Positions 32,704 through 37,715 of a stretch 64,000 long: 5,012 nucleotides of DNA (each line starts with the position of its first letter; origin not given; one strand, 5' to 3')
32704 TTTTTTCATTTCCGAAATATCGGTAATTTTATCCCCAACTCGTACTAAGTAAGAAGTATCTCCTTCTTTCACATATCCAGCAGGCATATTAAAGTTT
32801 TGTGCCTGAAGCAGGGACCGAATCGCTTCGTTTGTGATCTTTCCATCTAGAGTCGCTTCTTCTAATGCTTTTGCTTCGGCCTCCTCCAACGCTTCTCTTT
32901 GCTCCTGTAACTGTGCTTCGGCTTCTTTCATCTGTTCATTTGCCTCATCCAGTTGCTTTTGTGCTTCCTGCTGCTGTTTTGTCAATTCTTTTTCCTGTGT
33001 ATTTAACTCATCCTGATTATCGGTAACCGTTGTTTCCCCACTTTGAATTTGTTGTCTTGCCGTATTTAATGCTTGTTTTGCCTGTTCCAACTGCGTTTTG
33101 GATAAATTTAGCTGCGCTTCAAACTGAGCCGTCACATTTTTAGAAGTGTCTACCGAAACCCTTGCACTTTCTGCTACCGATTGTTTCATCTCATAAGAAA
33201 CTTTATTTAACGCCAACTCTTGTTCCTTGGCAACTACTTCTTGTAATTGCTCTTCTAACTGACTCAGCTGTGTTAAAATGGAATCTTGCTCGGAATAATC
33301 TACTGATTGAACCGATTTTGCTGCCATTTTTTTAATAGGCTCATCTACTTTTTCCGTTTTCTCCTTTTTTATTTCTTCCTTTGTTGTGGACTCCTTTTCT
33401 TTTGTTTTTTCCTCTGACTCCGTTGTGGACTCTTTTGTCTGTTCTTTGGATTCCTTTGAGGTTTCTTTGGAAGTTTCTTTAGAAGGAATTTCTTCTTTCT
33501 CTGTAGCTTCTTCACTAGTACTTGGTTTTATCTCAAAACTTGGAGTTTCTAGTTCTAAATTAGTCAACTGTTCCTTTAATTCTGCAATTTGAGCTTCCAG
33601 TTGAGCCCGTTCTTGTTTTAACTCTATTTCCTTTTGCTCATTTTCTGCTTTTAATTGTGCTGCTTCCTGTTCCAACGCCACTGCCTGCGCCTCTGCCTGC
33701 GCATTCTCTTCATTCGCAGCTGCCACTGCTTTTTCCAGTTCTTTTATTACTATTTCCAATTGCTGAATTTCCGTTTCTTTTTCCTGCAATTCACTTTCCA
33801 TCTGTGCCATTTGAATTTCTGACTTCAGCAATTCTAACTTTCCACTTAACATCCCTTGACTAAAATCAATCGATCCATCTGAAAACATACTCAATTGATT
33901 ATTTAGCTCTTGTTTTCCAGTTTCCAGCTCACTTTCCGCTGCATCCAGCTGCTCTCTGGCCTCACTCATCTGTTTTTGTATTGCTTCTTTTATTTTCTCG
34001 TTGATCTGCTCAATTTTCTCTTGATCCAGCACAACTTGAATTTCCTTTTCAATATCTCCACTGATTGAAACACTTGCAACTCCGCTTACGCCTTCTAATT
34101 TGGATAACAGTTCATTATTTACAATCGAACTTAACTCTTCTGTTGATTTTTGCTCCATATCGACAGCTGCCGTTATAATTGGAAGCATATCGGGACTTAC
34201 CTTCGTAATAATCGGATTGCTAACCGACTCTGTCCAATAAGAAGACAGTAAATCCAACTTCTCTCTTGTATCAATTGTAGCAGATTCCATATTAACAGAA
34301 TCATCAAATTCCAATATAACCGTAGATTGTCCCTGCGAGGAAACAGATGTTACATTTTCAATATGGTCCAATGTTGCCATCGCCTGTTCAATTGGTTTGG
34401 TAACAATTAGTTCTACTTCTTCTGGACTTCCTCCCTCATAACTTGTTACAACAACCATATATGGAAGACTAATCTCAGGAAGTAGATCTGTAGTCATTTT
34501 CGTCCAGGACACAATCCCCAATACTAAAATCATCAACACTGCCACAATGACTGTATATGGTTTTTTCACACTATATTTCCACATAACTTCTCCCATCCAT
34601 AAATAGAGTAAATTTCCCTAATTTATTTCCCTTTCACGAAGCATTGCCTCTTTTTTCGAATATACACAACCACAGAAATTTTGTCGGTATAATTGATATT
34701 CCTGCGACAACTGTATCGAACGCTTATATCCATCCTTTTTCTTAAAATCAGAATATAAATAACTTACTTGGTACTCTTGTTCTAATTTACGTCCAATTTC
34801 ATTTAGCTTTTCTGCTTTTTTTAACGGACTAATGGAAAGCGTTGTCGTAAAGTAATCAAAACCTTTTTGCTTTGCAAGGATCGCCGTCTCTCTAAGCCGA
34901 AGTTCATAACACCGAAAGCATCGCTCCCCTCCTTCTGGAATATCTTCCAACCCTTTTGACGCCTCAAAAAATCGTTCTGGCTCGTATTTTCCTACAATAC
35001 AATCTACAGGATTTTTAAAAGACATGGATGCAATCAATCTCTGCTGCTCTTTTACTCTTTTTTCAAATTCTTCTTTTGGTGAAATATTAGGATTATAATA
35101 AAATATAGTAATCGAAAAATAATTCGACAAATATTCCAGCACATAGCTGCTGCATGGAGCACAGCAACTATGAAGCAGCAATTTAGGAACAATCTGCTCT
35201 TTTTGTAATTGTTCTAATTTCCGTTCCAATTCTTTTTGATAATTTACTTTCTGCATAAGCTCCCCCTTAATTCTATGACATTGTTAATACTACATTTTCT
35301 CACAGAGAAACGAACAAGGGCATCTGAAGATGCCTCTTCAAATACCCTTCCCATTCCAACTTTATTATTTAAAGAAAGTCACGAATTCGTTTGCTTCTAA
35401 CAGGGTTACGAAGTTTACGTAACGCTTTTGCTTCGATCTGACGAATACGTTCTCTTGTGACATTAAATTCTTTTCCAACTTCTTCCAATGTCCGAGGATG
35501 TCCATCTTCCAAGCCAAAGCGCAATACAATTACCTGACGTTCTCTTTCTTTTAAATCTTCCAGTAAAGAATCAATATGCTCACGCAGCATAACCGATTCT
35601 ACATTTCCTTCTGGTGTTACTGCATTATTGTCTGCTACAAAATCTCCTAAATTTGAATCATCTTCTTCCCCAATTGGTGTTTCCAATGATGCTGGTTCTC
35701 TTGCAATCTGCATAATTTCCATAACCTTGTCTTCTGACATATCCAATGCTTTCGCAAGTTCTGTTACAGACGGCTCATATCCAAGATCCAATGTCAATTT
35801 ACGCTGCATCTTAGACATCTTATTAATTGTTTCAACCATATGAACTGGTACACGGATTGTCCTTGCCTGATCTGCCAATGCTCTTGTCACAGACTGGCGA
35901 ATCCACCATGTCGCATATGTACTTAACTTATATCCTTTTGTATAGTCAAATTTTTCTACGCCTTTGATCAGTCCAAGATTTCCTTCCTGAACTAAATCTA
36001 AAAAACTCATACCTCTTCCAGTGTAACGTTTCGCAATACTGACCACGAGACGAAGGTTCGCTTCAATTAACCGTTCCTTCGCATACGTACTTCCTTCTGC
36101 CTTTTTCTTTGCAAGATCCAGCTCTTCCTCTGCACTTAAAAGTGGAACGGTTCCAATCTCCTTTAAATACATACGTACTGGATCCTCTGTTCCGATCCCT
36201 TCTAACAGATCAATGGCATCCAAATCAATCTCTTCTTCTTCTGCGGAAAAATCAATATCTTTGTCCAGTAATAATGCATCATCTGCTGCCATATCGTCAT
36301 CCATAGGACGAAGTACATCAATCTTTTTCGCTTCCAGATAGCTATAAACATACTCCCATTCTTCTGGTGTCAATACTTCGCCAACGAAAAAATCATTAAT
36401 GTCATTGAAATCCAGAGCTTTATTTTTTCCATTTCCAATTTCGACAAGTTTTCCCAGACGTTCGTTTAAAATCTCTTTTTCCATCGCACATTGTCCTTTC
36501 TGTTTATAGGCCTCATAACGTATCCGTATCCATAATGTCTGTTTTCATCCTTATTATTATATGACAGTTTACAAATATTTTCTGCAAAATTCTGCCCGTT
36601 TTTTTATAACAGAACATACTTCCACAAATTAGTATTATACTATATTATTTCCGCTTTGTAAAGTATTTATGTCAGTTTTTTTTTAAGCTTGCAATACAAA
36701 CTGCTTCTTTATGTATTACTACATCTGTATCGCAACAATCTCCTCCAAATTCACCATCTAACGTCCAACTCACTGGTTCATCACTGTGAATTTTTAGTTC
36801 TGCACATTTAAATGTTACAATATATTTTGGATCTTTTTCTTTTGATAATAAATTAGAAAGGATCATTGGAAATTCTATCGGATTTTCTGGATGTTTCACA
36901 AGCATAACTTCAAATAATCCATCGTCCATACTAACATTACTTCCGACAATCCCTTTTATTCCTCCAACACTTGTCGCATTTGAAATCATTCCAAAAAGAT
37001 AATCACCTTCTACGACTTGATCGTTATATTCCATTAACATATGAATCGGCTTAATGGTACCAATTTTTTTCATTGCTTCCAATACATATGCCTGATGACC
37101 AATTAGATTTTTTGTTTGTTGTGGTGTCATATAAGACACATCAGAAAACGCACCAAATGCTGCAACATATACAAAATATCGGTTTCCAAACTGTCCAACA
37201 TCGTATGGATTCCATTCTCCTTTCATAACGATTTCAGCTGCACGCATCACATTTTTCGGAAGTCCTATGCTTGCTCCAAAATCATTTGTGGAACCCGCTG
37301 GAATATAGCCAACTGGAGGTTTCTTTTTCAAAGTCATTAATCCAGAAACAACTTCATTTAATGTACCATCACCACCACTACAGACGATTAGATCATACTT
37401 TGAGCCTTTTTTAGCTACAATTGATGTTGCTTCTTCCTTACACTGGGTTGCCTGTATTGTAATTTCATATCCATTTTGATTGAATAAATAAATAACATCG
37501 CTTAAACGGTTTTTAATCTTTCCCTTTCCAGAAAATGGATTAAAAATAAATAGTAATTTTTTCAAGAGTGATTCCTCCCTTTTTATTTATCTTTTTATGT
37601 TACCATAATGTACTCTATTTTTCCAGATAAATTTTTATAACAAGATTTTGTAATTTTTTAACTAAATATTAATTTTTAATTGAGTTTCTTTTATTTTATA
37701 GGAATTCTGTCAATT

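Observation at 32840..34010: RND efflux permease with a ~390-aa antiparallel coiled-coil hairpin inserted in the first extracytoplasmic loop, and no adaptor gene nearby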

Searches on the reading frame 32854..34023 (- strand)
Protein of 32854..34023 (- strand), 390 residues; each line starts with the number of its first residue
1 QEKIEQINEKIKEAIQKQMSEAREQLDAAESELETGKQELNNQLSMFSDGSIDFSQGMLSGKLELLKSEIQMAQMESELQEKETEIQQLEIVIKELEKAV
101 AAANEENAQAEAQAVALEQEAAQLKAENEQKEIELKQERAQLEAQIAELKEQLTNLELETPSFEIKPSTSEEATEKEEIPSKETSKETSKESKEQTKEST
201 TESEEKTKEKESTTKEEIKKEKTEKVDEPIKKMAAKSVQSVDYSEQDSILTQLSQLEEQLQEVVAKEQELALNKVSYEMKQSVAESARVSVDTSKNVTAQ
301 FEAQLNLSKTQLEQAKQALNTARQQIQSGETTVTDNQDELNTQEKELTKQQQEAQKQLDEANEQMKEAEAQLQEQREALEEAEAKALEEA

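Call 87: search_solved_structures(query=window:32854-34023:-, max_evalue=1)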
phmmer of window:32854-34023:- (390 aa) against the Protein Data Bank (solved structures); distinct sequences matched with E-value up to 1: 2.
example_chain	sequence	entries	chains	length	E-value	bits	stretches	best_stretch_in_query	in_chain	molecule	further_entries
5h69_A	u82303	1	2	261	0.057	16.5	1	49-118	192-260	Chromosome partition protein Smc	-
9tlt_A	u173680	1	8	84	0.95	12.5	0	62-126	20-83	Sc-apCC-2-KLHL20-4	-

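Call 88: search_protein_families(library=pfam, proteins=[window:32854-34023:-], max_evalue=10)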
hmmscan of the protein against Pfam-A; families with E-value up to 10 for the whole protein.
window:32854-34023:- (390 aa): 3 families
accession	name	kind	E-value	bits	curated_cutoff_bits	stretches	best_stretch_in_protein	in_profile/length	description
PF02321.23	OEP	-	0.0035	17.6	22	1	4-89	102-185/187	Outer membrane efflux protein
PF10819.13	DUF2564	-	0.0048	17.7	26.3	1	302-362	21-78/79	Protein of unknown function (DUF2564)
PF14932.11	HAUS-augmin3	-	0.016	15.2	29.4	1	71-160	67-156/260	HAUS augmin-like complex subunit 3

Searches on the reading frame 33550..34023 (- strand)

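Call 88: search_protein_families(library=pfam, proteins=[window:33550-34023:-], max_evalue=10)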
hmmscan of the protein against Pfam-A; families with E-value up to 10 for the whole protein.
window:33550-34023:- (158 aa): 33 families (the best 25 are shown)
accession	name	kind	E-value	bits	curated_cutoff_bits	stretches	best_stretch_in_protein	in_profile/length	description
PF07926.17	TPR_MLP1_2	-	0.0013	19.2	36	2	98-156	57-115/129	TPR/MLP1/MLP2-like protein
PF14932.11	HAUS-augmin3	-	0.0024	17.9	29.4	2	71-156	67-152/260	HAUS augmin-like complex subunit 3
PF21636.2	PPP1R21_C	-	0.0046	17.4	27.3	1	7-49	94-136/160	Protein phosphatase 1 regulatory subunit 21, C-terminal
PF14362.11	DUF4407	-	0.011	15.4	31.3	1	6-153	108-232/297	Domain of unknown function (DUF4407)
PF24423.1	OVT1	-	0.051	14.4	30.9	2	8-42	27-61/100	Major antigen, helical domain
PF13166.12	AAA_13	-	0.059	12.5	36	1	1-155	289-434/713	AAA domain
PF12128.14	DUF3584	-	0.09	10.7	31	1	2-151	393-524/1191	Protein of unknown function (DUF3584)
PF09177.16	STX6_10_61_N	-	0.18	12.8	29.4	2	71-118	35-82/99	Syntaxin 6/10/61, N-terminal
PF11559.13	ADIP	-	0.44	11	34.3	1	71-146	60-135/151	Afadin- and alpha -actinin-Binding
PF01175.24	Urocanase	-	0.49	10.4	23.2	1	73-132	56-115/209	Urocanase Rossmann-like domain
PF00038.26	Filament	-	0.69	9.9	40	2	5-45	244-284/313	Intermediate filament protein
PF15294.11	Leu_zip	-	0.8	9.6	28.2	2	6-85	169-248/275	Leucine zipper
PF25065.1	RM3_Med14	-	1.1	9.7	22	1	51-89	59-97/110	Med14 RM domain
PF06009.19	Laminin_II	-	1.3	9.5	33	1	71-153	18-99/138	Laminin Domain II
PF22219.1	DUF3829_2nd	-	1.8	9.1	27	1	46-118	28-100/104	DUF3829-like, C-terminal domain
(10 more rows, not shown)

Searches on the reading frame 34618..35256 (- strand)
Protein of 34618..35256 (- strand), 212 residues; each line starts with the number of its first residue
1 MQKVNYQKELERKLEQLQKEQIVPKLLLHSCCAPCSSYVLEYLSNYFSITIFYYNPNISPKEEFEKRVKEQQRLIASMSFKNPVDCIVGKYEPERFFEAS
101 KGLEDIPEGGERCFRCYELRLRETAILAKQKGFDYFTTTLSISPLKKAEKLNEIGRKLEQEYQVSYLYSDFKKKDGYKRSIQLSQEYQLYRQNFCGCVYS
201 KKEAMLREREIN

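Call 10: search_protein_families(library=pfam, proteins=[window:34618-35256:-], max_evalue=0.001)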
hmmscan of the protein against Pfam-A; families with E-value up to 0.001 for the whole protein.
window:34618-35256:- (212 aa): 1 family
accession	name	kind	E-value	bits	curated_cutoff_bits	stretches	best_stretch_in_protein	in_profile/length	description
PF02677.20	QueH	-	3e-73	246.1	23.5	1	26-203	1-175/175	Epoxyqueuosine reductase QueH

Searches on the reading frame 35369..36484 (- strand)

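Call 10: search_protein_families(library=pfam, proteins=[window:35369-36484:-], max_evalue=0.001)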
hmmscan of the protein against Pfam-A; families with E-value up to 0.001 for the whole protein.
window:35369-36484:- (371 aa): 6 families
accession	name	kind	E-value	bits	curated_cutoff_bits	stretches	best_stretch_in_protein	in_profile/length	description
PF04539.22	Sigma70_r3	-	1.2e-27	96.2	25.3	1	218-292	1-75/78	Sigma-70 region 3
PF04542.20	Sigma70_r2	-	6.1e-24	84.1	24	1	139-209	1-71/71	Sigma-70 region 2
PF04545.22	Sigma70_r4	-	1.2e-21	76.3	24.1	1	307-360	1-50/50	Sigma-70, region 4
PF00140.25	Sigma70_r1_2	-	8.2e-14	51.7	22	1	101-131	1-31/34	Sigma-70 factor, region 1.2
PF03979.19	Sigma70_r1_1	-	6.4e-07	29.7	22.5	1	8-77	5-68/81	Sigma-70 factor, region 1.1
PF02601.20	Exonuc_VII_L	-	0.00088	19.3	35.9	0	260-356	100-201/315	Exonuclease VII, large subunit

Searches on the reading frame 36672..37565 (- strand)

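Call 10: search_protein_families(library=pfam, proteins=[window:36672-37565:-], max_evalue=0.001)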
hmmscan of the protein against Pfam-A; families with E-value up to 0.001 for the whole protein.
window:36672-37565:- (297 aa): 3 families
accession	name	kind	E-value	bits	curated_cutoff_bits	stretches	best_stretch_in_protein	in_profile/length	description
PF00781.29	DAGK_cat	-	5.2e-35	120.2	23.6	1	3-125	1-124/125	Diacylglycerol kinase catalytic domain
PF19279.4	YegS_C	-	1.1e-05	25.7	27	1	150-278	17-144/158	YegS C-terminal NAD kinase beta sandwich-like domain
PF01513.26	NAD_kinase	-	0.00026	21.7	25.5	1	35-117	51-129/130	ATP-NAD kinase N-terminal domain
